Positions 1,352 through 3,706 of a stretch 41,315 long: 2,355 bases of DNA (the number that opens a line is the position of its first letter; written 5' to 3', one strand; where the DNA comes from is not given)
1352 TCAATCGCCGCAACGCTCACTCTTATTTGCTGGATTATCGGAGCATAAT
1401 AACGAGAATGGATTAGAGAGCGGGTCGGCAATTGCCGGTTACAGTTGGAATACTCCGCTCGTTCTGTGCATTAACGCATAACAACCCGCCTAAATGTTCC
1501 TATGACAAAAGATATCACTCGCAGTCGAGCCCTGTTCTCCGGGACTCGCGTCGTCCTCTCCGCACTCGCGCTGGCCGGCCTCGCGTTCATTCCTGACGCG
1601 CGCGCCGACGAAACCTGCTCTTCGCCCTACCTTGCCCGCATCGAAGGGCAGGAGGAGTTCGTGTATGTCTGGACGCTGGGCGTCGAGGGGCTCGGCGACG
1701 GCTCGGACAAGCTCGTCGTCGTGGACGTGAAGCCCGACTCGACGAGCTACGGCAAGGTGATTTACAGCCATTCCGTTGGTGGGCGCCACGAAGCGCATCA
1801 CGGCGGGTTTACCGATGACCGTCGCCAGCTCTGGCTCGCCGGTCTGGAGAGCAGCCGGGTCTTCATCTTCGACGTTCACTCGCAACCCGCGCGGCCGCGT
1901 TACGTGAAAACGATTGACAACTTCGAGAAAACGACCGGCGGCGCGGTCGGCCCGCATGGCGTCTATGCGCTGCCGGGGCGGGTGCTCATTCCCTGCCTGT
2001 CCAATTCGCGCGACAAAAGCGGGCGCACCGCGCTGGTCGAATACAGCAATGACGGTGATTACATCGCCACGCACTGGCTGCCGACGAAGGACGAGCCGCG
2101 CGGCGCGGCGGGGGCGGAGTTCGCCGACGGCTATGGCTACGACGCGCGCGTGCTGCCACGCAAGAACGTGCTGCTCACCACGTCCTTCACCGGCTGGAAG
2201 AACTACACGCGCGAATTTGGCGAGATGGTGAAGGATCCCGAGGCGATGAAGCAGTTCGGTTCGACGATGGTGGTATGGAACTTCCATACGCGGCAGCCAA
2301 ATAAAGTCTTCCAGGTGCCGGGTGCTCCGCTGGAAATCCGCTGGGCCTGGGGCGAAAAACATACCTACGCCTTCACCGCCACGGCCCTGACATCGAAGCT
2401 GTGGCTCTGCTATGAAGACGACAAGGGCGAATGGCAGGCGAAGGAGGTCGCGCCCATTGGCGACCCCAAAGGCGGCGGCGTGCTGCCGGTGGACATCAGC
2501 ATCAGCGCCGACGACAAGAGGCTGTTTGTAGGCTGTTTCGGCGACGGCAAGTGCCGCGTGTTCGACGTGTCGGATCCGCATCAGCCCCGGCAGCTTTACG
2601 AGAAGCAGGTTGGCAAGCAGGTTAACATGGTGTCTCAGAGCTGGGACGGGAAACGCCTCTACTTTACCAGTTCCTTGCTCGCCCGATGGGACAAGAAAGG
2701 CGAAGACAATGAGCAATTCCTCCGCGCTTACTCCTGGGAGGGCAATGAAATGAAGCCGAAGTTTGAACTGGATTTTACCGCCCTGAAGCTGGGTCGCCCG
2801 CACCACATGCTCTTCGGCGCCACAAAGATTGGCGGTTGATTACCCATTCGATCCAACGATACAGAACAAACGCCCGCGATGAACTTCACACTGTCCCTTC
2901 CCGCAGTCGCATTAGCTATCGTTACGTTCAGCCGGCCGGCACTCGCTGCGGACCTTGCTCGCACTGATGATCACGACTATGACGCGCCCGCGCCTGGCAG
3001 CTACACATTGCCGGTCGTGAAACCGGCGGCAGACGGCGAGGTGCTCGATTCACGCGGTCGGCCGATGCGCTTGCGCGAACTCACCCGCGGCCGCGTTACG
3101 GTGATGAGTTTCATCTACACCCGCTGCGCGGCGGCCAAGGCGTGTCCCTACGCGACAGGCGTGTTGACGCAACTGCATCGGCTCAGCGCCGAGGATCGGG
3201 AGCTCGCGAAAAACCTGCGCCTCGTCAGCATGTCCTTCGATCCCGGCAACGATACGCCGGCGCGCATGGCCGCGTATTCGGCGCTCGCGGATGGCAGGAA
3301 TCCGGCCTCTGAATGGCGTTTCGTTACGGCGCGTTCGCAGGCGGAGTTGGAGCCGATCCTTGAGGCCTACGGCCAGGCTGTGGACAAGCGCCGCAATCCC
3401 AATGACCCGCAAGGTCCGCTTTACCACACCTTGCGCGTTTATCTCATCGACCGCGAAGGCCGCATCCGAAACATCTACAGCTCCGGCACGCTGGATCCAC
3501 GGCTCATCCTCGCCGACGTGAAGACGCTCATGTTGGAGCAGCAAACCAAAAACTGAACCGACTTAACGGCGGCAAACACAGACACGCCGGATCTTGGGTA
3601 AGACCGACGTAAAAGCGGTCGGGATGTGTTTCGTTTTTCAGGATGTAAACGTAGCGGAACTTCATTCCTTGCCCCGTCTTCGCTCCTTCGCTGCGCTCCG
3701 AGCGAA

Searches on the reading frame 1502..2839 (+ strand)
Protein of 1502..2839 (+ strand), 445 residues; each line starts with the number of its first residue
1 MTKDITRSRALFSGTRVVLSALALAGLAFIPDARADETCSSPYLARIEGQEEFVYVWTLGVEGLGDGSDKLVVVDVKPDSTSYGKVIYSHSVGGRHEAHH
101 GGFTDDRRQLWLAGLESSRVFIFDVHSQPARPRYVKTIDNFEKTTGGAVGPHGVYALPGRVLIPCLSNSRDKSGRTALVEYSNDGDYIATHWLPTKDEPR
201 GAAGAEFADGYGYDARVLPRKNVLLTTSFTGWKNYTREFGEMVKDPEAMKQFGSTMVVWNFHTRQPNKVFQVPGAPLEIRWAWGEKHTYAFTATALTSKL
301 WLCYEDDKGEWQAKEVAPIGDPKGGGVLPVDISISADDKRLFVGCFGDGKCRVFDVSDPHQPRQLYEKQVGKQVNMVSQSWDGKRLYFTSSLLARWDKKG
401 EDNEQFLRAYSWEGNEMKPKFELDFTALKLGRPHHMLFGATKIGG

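Call 20: search_protein_families(library=pfam, proteins=[window:1502-2839:+], max_evalue=0.0001)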
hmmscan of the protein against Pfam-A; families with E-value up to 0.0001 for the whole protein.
window:1502-2839:+ (445 aa): 1 family
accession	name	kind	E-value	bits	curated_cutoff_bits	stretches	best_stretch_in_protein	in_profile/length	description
PF05694.17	SBP56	-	3.2e-45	155.2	34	1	35-399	3-393/453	56kDa selenium binding protein (SBP56)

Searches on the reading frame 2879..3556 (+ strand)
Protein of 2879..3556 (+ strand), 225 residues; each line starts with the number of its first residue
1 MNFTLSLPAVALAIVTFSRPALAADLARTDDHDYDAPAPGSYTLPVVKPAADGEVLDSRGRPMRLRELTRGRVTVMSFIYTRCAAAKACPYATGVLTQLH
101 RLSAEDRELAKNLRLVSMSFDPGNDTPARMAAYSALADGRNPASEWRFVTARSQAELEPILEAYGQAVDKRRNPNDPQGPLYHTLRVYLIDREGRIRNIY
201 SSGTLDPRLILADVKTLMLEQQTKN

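Call 20: search_protein_families(library=pfam, proteins=[window:2879-3556:+], max_evalue=0.0001)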
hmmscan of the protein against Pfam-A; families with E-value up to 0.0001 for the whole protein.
window:2879-3556:+ (225 aa): 1 family
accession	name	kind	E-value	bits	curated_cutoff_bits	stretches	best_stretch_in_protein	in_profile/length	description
PF02630.20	SCO1-SenC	-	4.2e-14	53.1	22.8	1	56-195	7-133/134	SCO1/SenC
